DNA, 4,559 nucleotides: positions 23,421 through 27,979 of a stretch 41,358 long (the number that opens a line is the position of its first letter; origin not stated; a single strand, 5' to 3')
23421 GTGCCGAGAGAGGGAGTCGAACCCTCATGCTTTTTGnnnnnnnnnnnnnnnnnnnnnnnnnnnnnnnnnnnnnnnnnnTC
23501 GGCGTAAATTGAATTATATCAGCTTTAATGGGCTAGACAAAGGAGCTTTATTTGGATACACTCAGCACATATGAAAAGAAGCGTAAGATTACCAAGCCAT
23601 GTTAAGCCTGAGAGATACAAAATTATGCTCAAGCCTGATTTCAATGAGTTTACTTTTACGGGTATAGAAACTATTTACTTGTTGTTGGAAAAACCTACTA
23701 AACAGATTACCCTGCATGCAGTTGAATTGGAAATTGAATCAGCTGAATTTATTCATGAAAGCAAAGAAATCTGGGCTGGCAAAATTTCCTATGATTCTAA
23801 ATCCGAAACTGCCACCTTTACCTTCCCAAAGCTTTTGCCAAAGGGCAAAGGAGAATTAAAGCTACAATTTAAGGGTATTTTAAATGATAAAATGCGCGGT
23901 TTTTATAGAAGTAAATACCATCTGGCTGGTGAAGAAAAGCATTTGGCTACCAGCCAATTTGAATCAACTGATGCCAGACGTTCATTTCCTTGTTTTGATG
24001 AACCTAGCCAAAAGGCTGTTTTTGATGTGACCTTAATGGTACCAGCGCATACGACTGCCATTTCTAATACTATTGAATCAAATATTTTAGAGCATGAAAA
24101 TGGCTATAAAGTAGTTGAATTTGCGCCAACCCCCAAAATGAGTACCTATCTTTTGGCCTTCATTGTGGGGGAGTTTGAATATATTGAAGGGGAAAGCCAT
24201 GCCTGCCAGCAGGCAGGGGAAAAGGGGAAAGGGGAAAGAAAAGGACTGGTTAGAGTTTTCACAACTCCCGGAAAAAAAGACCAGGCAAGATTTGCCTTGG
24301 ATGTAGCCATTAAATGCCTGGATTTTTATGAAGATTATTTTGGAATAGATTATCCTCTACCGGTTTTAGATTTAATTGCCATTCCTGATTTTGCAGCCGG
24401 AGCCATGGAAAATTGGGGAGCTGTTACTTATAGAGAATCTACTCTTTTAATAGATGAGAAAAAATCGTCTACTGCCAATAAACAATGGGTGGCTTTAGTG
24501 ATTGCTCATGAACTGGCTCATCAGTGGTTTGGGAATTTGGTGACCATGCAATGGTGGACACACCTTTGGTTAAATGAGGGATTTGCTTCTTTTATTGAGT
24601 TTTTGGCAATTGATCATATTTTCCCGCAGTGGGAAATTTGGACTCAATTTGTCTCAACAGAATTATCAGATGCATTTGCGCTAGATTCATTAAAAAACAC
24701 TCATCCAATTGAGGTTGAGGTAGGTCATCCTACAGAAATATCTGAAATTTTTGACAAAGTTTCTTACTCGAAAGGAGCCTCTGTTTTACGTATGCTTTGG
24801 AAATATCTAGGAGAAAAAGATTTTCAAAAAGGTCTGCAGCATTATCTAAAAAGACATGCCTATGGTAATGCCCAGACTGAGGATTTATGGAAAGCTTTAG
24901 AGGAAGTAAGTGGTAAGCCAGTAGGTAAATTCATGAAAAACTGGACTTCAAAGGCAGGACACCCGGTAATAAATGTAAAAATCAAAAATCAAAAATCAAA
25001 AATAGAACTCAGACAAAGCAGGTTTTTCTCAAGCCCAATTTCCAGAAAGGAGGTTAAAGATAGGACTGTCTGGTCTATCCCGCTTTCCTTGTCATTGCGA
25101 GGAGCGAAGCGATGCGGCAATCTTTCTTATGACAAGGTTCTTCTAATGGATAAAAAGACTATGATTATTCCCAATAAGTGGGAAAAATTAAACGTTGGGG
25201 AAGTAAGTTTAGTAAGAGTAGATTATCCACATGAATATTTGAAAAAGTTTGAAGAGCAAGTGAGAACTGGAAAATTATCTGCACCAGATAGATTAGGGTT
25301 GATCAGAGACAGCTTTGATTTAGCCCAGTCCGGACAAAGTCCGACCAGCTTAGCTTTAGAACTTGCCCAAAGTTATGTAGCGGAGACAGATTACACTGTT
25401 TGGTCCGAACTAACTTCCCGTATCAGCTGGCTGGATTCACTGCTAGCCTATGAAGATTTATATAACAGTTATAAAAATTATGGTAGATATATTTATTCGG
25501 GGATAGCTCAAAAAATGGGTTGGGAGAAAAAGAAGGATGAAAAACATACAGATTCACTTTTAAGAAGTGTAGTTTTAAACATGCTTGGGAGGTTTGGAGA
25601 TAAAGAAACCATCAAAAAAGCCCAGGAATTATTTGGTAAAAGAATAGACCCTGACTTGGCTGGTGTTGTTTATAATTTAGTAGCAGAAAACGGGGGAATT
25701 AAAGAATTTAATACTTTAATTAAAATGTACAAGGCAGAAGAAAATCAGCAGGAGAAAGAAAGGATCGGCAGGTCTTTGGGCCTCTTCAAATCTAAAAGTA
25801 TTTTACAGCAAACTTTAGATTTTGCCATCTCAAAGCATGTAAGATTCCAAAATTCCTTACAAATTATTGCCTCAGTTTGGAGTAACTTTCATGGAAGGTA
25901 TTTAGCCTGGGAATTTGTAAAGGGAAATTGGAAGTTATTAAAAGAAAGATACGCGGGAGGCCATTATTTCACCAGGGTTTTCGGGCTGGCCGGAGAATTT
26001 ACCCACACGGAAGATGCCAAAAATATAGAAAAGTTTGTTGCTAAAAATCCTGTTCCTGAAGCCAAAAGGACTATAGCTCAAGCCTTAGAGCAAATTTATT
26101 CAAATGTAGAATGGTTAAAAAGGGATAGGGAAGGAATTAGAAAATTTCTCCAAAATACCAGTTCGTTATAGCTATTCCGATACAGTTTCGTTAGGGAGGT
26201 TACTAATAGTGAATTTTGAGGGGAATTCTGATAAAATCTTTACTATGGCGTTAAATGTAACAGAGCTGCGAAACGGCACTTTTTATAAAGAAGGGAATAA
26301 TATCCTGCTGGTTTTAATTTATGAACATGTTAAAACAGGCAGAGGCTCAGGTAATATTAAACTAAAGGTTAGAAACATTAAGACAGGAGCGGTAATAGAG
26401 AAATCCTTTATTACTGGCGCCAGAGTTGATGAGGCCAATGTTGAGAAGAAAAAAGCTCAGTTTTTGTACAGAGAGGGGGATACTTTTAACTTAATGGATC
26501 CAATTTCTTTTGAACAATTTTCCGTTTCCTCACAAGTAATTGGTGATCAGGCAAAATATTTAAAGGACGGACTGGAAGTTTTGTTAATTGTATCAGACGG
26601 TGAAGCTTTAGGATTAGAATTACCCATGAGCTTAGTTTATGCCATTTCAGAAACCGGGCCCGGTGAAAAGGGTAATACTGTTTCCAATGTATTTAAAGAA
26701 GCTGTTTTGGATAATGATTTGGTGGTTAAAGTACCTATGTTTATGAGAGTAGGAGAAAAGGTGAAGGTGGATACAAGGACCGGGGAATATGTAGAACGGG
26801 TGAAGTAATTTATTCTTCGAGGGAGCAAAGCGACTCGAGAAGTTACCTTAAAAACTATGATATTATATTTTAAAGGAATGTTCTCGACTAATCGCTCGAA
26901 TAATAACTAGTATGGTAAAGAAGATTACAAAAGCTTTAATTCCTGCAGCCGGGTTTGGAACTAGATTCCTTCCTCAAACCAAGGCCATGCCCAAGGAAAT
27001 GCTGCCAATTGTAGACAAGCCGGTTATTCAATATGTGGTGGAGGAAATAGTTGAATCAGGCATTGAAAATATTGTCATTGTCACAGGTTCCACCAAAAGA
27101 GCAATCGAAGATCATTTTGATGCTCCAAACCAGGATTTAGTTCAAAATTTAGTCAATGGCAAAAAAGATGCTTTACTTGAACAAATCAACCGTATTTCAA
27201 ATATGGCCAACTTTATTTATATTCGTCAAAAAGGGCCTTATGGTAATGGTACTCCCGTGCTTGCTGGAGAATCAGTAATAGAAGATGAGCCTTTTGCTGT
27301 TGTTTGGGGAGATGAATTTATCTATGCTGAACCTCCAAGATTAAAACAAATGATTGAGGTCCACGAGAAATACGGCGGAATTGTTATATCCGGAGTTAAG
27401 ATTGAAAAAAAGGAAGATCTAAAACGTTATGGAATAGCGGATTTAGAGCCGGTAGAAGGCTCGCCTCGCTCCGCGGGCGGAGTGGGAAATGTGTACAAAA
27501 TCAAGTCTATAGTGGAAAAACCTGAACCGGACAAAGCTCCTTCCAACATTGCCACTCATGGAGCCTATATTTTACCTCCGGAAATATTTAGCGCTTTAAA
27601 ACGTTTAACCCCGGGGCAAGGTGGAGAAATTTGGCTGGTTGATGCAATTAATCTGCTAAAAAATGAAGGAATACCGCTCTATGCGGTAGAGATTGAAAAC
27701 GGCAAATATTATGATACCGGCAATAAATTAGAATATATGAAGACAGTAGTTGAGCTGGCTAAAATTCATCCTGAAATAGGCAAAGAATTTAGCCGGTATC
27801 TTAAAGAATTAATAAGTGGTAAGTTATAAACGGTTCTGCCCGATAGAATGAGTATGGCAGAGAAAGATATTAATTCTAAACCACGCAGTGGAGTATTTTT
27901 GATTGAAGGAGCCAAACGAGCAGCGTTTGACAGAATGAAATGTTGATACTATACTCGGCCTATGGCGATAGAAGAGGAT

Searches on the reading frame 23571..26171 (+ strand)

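Call 5: search_protein_families(library=pfam, proteins=[window:23571-26171:+], max_evalue=0.01)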
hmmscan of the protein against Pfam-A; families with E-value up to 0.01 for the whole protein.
window:23571-26171:+ (866 aa): 4 families
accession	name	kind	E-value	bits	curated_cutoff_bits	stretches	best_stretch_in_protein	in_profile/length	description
PF01433.26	Peptidase_M1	-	3.7e-93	311.6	27.7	1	241-458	1-218/218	Peptidase family M1 domain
PF11838.14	ERAP1_C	-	8.6e-78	262.4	38.2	1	537-842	1-316/318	ERAP1-like C-terminal domain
PF17900.6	Peptidase_M1_N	-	2.3e-52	178.2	25.8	1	12-194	1-186/186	Peptidase M1 N-terminal domain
PF13646.12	HEAT_2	-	0.0086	16.8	27.7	0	658-694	41-77/88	HEAT repeats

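Call 6: search_protein_families(library=ncbifam, proteins=[window:23571-26171:+], max_evalue=0.01)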
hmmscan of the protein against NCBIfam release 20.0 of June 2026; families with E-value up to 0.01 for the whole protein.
window:23571-26171:+ (866 aa): 4 families
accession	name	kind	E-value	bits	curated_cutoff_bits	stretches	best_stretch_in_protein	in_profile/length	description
TIGR02412.1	pepN_strep_liv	equivalog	3e-95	320.3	591.2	1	27-480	32-460/832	aminopeptidase N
TIGR02414.1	pepN_proteo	equivalog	8.8e-51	173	718.2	1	46-514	43-488/868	aminopeptidase N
TIGR02411.1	leuko_A4_hydro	equivalog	1.1e-31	110.2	761.7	1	8-443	8-417/600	leukotriene-A(4) hydrolase/aminopeptidase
NF033876.2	flagella_HExxH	equivalog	0.0021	17.6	205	1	292-459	107-260/384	flagellinolysin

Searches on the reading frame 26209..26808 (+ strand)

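Call 5: search_protein_families(library=pfam, proteins=[window:26209-26808:+], max_evalue=0.01)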
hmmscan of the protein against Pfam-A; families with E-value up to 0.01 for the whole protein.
window:26209-26808:+ (199 aa): 3 families
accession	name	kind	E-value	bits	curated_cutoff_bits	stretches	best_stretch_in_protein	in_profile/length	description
PF09285.17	Elong-fact-P_C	-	5.7e-20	71.2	25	1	145-197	4-56/56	Elongation factor P, C-terminal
PF01132.26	EFP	-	1.9e-16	60.2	27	1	81-133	1-53/54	Elongation factor P (EF-P) OB domain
PF08207.18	EFP_N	-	1.1e-12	48.2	23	1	17-71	2-56/58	Elongation factor P (EF-P) KOW-like domain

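Call 6: search_protein_families(library=ncbifam, proteins=[window:26209-26808:+], max_evalue=0.01)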
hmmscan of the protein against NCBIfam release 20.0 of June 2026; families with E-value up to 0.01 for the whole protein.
window:26209-26808:+ (199 aa): 7 families
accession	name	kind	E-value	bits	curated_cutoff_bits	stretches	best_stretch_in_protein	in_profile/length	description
NF001810.0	PRK00529.1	subfamily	8.6e-59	198.3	161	1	15-199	3-187/187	elongation factor P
TIGR00038.1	efp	equivalog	1.6e-57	194.2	185.8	1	16-198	2-184/184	elongation factor P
NF011175.0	PRK14578.1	equivalog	6.5e-35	120.2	301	1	29-197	17-186/187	elongation factor P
NF009090.0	PRK12426.1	equivalog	1.1e-32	113.2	226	1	19-198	6-185/185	elongation factor P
NF003392.1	PRK04542.1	equivalog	7.1e-31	107.6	216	1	20-197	6-186/187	elongation factor P-like protein EfpL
TIGR02178.1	yeiP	equivalog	1.6e-27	96.9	264.05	1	18-197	3-185/186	elongation factor P-like protein YeiP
NF003076.0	PRK03999.1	equivalog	9.3e-08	31.8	138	1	15-129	6-119/129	translation initiation factor IF-5A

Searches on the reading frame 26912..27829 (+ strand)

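Call 5: search_protein_families(library=pfam, proteins=[window:26912-27829:+], max_evalue=0.01)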
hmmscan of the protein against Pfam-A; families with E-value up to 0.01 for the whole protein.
window:26912-27829:+ (305 aa): 3 families
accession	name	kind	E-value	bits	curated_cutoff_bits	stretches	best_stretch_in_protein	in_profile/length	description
PF00483.29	NTP_transferase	-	5.8e-30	105.1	21.2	1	7-279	1-239/245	Nucleotidyl transferase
PF12804.13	NTP_transf_3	-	3e-06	28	27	1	8-79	1-65/160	MobA-like NTP transferase domain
PF01128.25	IspD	-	0.00076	19.7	27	1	8-67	3-61/221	2-C-methyl-D-erythritol 4-phosphate cytidylyltransferase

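Call 6: search_protein_families(library=ncbifam, proteins=[window:26912-27829:+], max_evalue=0.01)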
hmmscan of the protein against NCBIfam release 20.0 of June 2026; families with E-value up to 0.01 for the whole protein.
window:26912-27829:+ (305 aa): 38 families (the best 25 are shown)
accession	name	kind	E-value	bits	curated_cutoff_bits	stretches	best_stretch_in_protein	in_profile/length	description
TIGR01099.1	galU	equivalog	2.1e-88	296.3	326.8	1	5-278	1-261/261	UTP--glucose-1-phosphate uridylyltransferase GalU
NF009928.0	PRK13389.1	equivalog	9.6e-63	212.1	548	1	3-302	6-299/302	UTP--glucose-1-phosphate uridylyltransferase GalU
NF007516.0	PRK10122.1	equivalog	3.7e-49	167.5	534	1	7-301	5-295/297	UTP--glucose-1-phosphate uridylyltransferase GalF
TIGR01105.1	galF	equivalog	1.3e-45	155.9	659.2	1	7-301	5-295/297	GalU regulator GalF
TIGR03992.1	Arch_glmU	subfamily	3.9e-31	108.3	292.1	2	89-278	61-223/393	bifunctional sugar-1-phosphate nucleotidylyltransferase/acetyltransferase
TIGR01208.1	rmlA_long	equivalog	2.6e-30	105.5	320.25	1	7-279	1-231/353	glucose-1-phosphate thymidylyltransferase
NF041313.1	UDPGP_AglF_Halo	equivalog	9.6e-27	93.9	400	2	7-74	2-69/234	UTP--glucose-1-phosphate uridylyltransferase AglF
NF041173.1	Sug_nt_acttase_Thmprot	equivalog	2.9e-18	66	600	1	7-271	2-216/405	bifunctional sugar-1-phosphate nucleotidylyltransferase/acetyltransferase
TIGR01207.1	rmlA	equivalog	1.2e-16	60.7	360.65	2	7-62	1-56/286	glucose-1-phosphate thymidylyltransferase RfbA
NF012024.0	PRK15480.1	equivalog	4.2e-15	55.6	588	1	4-280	2-238/292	glucose-1-phosphate thymidylyltransferase RfbA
TIGR01173.1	glmU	equivalog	2.2e-11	43.3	366.85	1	7-94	2-87/452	bifunctional UDP-N-acetylglucosamine diphosphorylase/glucosamine-1-phosphate N-acetyltransferase GlmU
NF045761.1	NAMPUrTaseMurU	equivalog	7.7e-11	42.3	250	1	7-69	2-64/226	N-acetylmuramate alpha-1-phosphate uridylyltransferase MurU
NF010934.1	PRK14354.1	equivalog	3.9e-09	35.5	450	1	8-98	2-89/447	bifunctional UDP-N-acetylglucosamine diphosphorylase/glucosamine-1-phosphate N-acetyltransferase GlmU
NF010933.0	PRK14353.1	equivalog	2.1e-08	33.2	505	1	3-73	3-70/453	bifunctional UDP-N-acetylglucosamine diphosphorylase/glucosamine-1-phosphate N-acetyltransferase GlmU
NF045665.1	NTPtran_DVU1551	equivalog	9.7e-08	31.4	315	1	7-79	2-69/359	DVU_1551 family NTP transferase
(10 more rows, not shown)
